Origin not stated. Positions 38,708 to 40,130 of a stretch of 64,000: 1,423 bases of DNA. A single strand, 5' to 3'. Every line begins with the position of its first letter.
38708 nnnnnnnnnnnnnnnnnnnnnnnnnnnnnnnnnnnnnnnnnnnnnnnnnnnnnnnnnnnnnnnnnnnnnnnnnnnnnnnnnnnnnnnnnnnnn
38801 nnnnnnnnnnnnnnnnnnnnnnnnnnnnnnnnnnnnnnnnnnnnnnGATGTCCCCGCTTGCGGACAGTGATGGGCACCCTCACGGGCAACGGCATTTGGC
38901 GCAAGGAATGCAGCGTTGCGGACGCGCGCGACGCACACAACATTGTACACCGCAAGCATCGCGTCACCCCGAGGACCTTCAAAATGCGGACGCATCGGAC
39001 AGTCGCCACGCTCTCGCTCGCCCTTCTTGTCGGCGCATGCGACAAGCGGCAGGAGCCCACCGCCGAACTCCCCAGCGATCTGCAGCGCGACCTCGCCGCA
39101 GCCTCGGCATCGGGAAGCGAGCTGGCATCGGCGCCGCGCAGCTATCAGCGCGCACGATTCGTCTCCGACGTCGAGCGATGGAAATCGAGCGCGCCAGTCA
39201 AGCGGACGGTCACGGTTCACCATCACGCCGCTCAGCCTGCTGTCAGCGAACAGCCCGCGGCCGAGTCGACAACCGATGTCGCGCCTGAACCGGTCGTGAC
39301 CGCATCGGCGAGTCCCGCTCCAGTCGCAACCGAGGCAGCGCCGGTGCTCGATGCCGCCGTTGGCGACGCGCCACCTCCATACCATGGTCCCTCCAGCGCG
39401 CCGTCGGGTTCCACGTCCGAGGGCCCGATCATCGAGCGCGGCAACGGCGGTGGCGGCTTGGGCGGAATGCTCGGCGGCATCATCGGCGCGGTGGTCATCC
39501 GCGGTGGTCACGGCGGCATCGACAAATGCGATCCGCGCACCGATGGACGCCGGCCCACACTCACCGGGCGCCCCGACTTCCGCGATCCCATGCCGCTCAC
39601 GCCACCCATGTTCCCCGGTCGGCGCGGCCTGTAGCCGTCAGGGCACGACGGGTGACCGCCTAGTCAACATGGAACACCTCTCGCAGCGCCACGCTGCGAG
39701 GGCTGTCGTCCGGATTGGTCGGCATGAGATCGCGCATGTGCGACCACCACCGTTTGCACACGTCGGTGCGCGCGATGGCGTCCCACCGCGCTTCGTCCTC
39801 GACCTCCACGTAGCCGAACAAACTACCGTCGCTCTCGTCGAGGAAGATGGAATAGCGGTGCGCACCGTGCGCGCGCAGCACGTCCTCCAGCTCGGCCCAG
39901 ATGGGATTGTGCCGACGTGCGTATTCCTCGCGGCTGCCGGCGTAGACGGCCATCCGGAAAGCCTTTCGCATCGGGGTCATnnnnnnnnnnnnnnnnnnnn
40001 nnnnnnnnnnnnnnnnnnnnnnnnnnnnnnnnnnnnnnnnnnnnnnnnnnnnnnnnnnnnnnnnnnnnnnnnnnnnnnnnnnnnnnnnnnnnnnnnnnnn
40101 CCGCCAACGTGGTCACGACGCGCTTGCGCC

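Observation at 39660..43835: Operon linking a heme-dehydrogenase/discoidin lipoprotein and a secreted propeller to cytoplasmic rhamnose mutarotase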

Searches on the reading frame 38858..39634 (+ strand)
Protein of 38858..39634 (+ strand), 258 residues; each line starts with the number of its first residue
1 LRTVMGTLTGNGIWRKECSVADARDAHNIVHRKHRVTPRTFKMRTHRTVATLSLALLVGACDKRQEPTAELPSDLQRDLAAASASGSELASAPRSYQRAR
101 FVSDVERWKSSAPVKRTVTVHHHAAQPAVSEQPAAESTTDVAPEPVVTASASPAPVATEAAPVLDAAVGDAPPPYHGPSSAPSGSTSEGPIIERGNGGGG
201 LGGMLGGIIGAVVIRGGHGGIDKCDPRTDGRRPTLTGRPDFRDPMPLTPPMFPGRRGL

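Call 10: search_protein_families(library=pfam, proteins=[window:38858-39634:+], max_evalue=0.001)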
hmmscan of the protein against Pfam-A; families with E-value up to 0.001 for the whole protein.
window:38858-39634:+ (258 aa): 0 families

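Call 50: search_protein_families(library=pfam, proteins=[window:38858-39634:+], max_evalue=0.001)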
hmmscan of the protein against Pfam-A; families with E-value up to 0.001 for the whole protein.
window:38858-39634:+ (258 aa): 0 families

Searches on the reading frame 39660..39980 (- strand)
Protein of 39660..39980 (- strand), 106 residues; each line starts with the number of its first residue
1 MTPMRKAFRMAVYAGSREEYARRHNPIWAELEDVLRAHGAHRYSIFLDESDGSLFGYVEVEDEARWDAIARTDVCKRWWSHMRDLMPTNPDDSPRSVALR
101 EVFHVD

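Call 6: search_protein_families(library=pfam, proteins=[window:39660-39980:-], max_evalue=0.01)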
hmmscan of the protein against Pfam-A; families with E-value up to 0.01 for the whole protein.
window:39660-39980:- (106 aa): 1 family
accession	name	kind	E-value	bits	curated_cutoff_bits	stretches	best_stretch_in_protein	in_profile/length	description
PF05336.19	rhaM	-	5e-28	97.8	23.4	1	5-104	1-104/105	L-rhamnose mutarotase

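Call 7: search_protein_families(library=ncbifam, proteins=[window:39660-39980:-], max_evalue=0.01)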
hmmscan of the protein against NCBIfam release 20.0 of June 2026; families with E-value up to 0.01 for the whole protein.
window:39660-39980:- (106 aa): 1 family
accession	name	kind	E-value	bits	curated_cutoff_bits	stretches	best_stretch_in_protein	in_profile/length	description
TIGR02625.1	YiiL_rotase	equivalog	1.2e-46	157.2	99.6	1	5-106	1-102/102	L-rhamnose mutarotase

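Call 33: find_homologous_proteins(query=window:39660-39980:-, max_evalue=1e-10)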
Query window:39660-39980:- (106 aa): 810 proteins with E <= 1e-10 among 811 candidates; the best 120 are listed.
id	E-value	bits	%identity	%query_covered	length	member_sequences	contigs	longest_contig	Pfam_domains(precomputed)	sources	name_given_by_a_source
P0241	2.2e-67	242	100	100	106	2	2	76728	PF05336.20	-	-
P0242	5.1e-53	196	82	97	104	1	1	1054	PF05336.20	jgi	jgi:L-rhamnose mutarotase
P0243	1.1e-52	195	81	97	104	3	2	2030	PF05336.20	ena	-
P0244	2.4e-52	193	82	97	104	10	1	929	PF05336.20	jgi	-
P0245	3.9e-52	193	81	97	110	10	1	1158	PF05336.20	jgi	-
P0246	6.2e-52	192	78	97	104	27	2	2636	PF05336.20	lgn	-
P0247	6.5e-52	192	81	97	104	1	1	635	PF05336.20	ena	-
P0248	6.9e-52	192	81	97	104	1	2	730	PF05336.20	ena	-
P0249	1.0e-51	191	80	97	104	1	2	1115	PF05336.20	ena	-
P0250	1.0e-51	191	79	99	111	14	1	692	PF05336.20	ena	-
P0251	1.3e-51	191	78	100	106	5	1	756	PF05336.20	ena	-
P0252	1.5e-51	191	80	97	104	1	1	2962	PF05336.20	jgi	-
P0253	1.7e-51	191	81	97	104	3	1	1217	PF05336.20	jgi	jgi:L-rhamnose mutarotase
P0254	1.7e-51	191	79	97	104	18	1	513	PF05336.20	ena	-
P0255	1.8e-51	191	80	97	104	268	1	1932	PF05336.20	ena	-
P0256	2.2e-51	190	80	97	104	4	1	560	PF05336.20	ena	-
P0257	2.2e-51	190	80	97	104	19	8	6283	PF05336.20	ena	-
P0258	2.4e-51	190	79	99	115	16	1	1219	PF05336.20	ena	-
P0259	2.6e-51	190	80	97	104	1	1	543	PF05336.20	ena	-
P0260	3.4e-51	190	80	97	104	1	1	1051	PF05336.20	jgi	-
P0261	3.6e-51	190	79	96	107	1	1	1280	PF05336.20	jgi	jgi:L-rhamnose mutarotase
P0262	4.0e-51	189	80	97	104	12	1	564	PF05336.20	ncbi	-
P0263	5.3e-51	189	80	97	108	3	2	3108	PF05336.20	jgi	jgi:L-rhamnose mutarotase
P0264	5.6e-51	189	79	97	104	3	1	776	PF05336.20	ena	-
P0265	6.6e-51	189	80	97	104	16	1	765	PF05336.20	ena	-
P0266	7.3e-51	189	78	99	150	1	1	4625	PF05336.20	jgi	-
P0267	7.7e-51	189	80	97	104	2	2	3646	PF05336.20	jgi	jgi:L-rhamnose mutarotase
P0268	8.2e-51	189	77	96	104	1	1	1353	PF05336.20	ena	-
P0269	1.0e-50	188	79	97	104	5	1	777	PF05336.20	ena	-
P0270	1.1e-50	188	79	97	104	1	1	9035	PF05336.20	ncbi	-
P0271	1.1e-50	188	79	97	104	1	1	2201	PF05336.20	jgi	jgi:L-rhamnose mutarotase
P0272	1.1e-50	188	79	97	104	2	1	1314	PF05336.20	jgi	jgi:L-rhamnose mutarotase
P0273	1.2e-50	188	80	97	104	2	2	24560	PF05336.20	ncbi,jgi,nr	ncbi:MAG TPA: L-rhamnose mutarotase [Gemmatimonadaceae bacterium]|jgi:L-rhamnose mutarotase|nr:L-rha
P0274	1.2e-50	188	79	97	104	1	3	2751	PF05336.20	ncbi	-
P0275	1.3e-50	188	77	97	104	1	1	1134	PF05336.20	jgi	jgi:L-rhamnose mutarotase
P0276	1.4e-50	188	80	97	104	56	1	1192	PF05336.20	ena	-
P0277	1.6e-50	188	79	97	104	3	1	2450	PF05336.20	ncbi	ncbi:MAG: L-rhamnose mutarotase [bacterium]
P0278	1.6e-50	188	79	97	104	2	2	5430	PF05336.20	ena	-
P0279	2.0e-50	187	78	97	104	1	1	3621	PF05336.20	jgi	jgi:L-rhamnose mutarotase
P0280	2.1e-50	187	78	97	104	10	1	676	PF05336.20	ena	-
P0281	2.2e-50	187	78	97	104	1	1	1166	PF05336.20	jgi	jgi:L-rhamnose mutarotase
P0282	3.0e-50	187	79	97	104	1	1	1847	PF05336.20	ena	-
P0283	3.1e-50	187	79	97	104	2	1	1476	PF05336.20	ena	-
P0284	3.2e-50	187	78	97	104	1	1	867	PF05336.20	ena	-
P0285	3.2e-50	187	78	97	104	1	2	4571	PF05336.20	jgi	-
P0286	3.2e-50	187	79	97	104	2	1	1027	PF05336.20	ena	-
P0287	4.0e-50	186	79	97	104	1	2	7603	PF05336.20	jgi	jgi:L-rhamnose mutarotase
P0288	4.2e-50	186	78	97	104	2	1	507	PF05336.20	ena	-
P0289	4.7e-50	186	77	97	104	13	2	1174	PF05336.20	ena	-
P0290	5.1e-50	186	79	97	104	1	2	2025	PF05336.20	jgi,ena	-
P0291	5.3e-50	186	78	97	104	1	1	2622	PF05336.20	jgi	jgi:L-rhamnose mutarotase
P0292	5.6e-50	186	77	97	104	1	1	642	PF05336.20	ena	-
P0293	7.1e-50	185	78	96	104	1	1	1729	PF05336.20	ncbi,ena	-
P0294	7.5e-50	185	77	97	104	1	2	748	PF05336.20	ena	-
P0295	7.6e-50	185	77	97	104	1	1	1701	PF05336.20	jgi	-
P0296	7.6e-50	185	79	97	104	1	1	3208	PF05336.20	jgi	jgi:L-rhamnose mutarotase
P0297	7.6e-50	185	81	97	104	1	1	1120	PF05336.20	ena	-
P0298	9.1e-50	185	78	97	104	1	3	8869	PF05336.20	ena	-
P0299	9.2e-50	185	76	97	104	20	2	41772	PF05336.20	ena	-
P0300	9.7e-50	185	79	97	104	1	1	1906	PF05336.20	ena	-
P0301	1.2e-49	185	76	96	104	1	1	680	PF05336.20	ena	-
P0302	1.4e-49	185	76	97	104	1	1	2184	PF05336.20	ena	-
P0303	1.4e-49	185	76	97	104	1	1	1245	PF05336.20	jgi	jgi:L-rhamnose mutarotase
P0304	1.4e-49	185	79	97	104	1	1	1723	PF05336.20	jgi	-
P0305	1.6e-49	184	77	97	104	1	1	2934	PF05336.20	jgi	jgi:L-rhamnose mutarotase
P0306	1.6e-49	184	77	97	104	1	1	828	PF05336.20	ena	-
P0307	1.7e-49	184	77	97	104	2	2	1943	PF05336.20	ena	-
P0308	1.8e-49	184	76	97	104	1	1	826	PF05336.20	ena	-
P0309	1.9e-49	184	77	97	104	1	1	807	PF05336.20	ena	-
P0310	2.0e-49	184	78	97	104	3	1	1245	PF05336.20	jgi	-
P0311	2.3e-49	184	79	97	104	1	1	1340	PF05336.20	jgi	jgi:L-rhamnose mutarotase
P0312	2.3e-49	184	77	97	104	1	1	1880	PF05336.20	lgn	-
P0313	2.5e-49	184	77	97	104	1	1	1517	PF05336.20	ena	-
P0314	2.6e-49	184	76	97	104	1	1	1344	PF05336.20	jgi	jgi:L-rhamnose mutarotase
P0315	2.7e-49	184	76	96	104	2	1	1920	PF05336.20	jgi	jgi:L-rhamnose mutarotase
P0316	2.7e-49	184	76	97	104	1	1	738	PF05336.20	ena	-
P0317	2.9e-49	184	77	97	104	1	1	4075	PF05336.20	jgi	jgi:L-rhamnose mutarotase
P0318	3.0e-49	183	76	96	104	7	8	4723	PF05336.20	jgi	jgi:L-rhamnose mutarotase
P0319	3.2e-49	183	78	97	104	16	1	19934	PF05336.20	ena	-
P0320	3.3e-49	183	76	96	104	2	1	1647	PF05336.20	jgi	jgi:L-rhamnose mutarotase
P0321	3.5e-49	183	77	97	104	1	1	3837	PF05336.20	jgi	jgi:L-rhamnose mutarotase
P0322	3.6e-49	183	76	97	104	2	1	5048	PF05336.20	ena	-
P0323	3.9e-49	183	77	97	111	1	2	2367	PF05336.20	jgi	jgi:L-rhamnose mutarotase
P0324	3.9e-49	183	78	97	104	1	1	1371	PF05336.20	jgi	jgi:L-rhamnose mutarotase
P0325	4.0e-49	183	75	97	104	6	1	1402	PF05336.20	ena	-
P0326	4.5e-49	183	76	97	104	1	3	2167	PF05336.20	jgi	jgi:L-rhamnose mutarotase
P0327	5.0e-49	183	80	97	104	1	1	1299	PF05336.20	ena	-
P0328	6.2e-49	182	78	97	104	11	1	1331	PF05336.20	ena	-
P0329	7.2e-49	182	77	97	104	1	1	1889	PF05336.20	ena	-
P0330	7.4e-49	182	76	97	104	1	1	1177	PF05336.20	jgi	-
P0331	7.8e-49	182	73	97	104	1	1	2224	PF05336.20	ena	-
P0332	9.4e-49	182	78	97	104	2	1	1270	PF05336.20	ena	-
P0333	1.1e-48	182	80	92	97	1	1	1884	PF05336.20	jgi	jgi:L-rhamnose mutarotase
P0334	1.1e-48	182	78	96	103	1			PF05336.20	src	-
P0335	1.1e-48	182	75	96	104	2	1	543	PF05336.20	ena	-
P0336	1.1e-48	182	76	97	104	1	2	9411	PF05336.20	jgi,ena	-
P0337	1.2e-48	182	76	97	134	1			PF05336.20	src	-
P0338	1.2e-48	182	75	97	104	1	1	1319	PF05336.20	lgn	-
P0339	1.2e-48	182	73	99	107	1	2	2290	PF05336.20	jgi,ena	jgi:L-rhamnose mutarotase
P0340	1.3e-48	181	75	97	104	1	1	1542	PF05336.20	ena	-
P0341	1.4e-48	181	76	97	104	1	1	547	PF05336.20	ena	-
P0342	1.5e-48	181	76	97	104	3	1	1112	PF05336.20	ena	-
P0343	1.6e-48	181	75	96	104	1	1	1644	PF05336.20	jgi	jgi:L-rhamnose mutarotase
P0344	1.8e-48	181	75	96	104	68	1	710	PF05336.20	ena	-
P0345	1.9e-48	181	75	97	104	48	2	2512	PF05336.20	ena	-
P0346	1.9e-48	181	80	92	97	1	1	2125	PF05336.20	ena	-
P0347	1.9e-48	181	76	97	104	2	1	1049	PF05336.20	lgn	-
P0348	2.1e-48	181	76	97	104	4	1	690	PF05336.20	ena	-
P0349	2.1e-48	181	75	97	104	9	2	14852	PF05336.20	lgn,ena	-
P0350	2.2e-48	181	78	97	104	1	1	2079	PF05336.20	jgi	jgi:L-rhamnose mutarotase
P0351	2.7e-48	180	75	97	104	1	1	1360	PF05336.20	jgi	jgi:L-rhamnose mutarotase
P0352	2.8e-48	180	76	97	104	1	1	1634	PF05336.20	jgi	jgi:L-rhamnose mutarotase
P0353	2.8e-48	180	78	97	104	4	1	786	PF05336.20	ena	-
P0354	3.1e-48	180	77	97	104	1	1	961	PF05336.20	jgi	jgi:L-rhamnose mutarotase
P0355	3.3e-48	180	78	97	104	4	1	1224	PF05336.20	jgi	jgi:L-rhamnose mutarotase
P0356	3.4e-48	180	74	97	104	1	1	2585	PF05336.20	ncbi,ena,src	-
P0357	3.8e-48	180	79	92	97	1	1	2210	PF05336.20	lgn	-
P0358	4.0e-48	180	74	97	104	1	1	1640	PF05336.20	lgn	-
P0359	4.1e-48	180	74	97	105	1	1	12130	PF05336.20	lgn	-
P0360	4.1e-48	180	77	97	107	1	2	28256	PF05336.20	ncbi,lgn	-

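Call 34: find_encoding_contigs(protein=P0273, flank=8000, max_places=2)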
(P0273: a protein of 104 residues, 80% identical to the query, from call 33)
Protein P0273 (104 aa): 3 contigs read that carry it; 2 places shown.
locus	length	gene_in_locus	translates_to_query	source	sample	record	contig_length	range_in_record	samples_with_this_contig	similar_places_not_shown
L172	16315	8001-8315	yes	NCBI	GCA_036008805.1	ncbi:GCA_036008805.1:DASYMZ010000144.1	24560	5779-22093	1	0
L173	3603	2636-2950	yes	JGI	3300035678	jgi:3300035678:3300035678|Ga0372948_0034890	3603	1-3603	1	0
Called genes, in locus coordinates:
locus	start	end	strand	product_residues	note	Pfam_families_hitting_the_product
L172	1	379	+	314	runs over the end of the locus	PF06439:3keto-disac_hyd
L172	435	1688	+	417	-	PF03825:Nuc_H_symport, PF12832:MFS_1_like, PF07690:MFS_1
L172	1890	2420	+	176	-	PF13442:Cytochrome_CBB3, PF00034:Cytochrom_C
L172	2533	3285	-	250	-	-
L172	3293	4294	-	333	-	PF01261:AP_endonuc_2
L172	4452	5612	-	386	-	PF01408:GFO_IDH_MocA, PF02894:GFO_IDH_MocA_C, PF22725:GFO_IDH_MocA_C3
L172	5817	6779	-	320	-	PF04545:Sigma70_r4 (weak), PF12802:MarR_2 (weak), PF13545:HTH_Crp_2 (weak), PF13412:HTH_24 (faint), PF04198:Sugar-bind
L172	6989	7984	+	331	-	PF22847:Glyco_hydro_43_rel, PF04616:Glyco_hydro_43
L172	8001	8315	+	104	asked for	PF05336:rhaM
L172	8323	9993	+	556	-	PF12708:Pect-lyase_RHGA_epim, PF00295:Glyco_hydro_28, PF05048:NosD (weak), PF13229:Beta_helix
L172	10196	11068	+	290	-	PF01738:DLH (faint), PF20434:BD-FAE, PF07859:Abhydrolase_3, PF00326:Peptidase_S9, PF02230:Abhydrolase_2 (faint)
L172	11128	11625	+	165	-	PF13798:PCYCGC (faint)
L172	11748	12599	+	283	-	PF11138:DUF2911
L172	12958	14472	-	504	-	PF00989:PAS (weak), PF08448:PAS_4 (weak), PF00989:PAS (weak), PF08448:PAS_4 (weak), PF13188:PAS_8, PF13426:PAS_9, PF00512:HisKA, PF02518:HATPase_c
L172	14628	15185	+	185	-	-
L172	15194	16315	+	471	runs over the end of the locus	PF00015:MCPsignal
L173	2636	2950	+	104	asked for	PF05336:rhaM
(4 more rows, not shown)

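Call 35: find_encoding_contigs(protein=P0299, flank=8000, max_places=2)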
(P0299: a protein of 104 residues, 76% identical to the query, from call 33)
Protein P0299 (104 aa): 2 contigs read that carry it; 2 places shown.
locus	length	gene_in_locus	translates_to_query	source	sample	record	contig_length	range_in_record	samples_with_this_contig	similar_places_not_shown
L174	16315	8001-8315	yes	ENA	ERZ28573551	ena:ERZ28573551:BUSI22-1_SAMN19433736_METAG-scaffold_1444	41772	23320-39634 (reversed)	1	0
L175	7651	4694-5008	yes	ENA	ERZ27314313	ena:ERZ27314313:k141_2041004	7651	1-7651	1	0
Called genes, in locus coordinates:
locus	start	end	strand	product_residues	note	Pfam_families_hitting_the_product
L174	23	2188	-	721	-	PF07715:Plug, PF00593:TonB_dep_Rec_b-barrel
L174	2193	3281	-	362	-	PF01261:AP_endonuc_2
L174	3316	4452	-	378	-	PF01408:GFO_IDH_MocA, PF02894:GFO_IDH_MocA_C, PF22725:GFO_IDH_MocA_C3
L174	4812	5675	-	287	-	PF06283:ThuA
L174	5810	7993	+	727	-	PF13472:Lipase_GDSL_2, PF22847:Glyco_hydro_43_rel, PF04616:Glyco_hydro_43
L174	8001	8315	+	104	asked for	PF05336:rhaM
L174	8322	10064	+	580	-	PF12708:Pect-lyase_RHGA_epim, PF00295:Glyco_hydro_28, PF05048:NosD (faint), PF13229:Beta_helix (weak)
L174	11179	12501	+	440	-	PF04389:Peptidase_M28, PF01546:Peptidase_M20, PF07687:M20_dimer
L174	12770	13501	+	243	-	PF19459:DUF5996 (faint)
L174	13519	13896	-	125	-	-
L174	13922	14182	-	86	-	PF00355:Rieske, PF22543:Rieske_4 (weak)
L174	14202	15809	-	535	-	PF04069:OpuAC, PF00528:BPD_transp_1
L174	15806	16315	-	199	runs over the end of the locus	PF00005:ABC_tran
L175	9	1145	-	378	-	PF01408:GFO_IDH_MocA, PF02894:GFO_IDH_MocA_C, PF22725:GFO_IDH_MocA_C3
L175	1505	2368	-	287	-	PF06283:ThuA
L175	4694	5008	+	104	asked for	PF05336:rhaM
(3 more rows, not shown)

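Call 91: search_protein_families(library=pfam, proteins=[L172:2533-3285:-, L174:4812-5675:-], max_evalue=0.00001)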
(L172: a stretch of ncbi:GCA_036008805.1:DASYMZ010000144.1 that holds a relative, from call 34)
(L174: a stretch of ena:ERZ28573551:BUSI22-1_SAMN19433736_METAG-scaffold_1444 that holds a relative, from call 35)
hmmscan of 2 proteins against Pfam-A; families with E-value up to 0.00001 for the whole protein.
L172:2533-3285:- (250 aa): 0 families

L174:4812-5675:- (287 aa): 1 family
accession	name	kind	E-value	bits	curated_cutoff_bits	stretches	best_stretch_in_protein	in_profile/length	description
PF06283.17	ThuA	-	1.3e-38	133.8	33.4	1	38-273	1-207/209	Trehalose utilisation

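Call 96: search_solved_structures(query=window:39660-39980:-, max_evalue=0.001, show_alignments=2)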
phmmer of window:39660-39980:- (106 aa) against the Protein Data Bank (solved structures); distinct sequences matched with E-value up to 0.001: 6.
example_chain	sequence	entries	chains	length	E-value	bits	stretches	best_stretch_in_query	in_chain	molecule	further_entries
1x8d_A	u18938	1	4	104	5.8e-40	139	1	4-105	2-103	Hypothetical protein yiiL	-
6hhn_A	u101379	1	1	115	3.6e-24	88.2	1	5-105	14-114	L-rhamnose mutarotase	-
2qlx_A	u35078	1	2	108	5.8e-22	81.1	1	1-105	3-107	L-rhamnose mutarotase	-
2qlw_A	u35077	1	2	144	1.3e-21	80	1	1-105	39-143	RhaU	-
7byw_A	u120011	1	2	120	3.4e-08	36.8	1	16-106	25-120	L-fucose mutarotase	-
7byu_A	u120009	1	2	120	3.4e-08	36.8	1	16-106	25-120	L-fucose mutarotase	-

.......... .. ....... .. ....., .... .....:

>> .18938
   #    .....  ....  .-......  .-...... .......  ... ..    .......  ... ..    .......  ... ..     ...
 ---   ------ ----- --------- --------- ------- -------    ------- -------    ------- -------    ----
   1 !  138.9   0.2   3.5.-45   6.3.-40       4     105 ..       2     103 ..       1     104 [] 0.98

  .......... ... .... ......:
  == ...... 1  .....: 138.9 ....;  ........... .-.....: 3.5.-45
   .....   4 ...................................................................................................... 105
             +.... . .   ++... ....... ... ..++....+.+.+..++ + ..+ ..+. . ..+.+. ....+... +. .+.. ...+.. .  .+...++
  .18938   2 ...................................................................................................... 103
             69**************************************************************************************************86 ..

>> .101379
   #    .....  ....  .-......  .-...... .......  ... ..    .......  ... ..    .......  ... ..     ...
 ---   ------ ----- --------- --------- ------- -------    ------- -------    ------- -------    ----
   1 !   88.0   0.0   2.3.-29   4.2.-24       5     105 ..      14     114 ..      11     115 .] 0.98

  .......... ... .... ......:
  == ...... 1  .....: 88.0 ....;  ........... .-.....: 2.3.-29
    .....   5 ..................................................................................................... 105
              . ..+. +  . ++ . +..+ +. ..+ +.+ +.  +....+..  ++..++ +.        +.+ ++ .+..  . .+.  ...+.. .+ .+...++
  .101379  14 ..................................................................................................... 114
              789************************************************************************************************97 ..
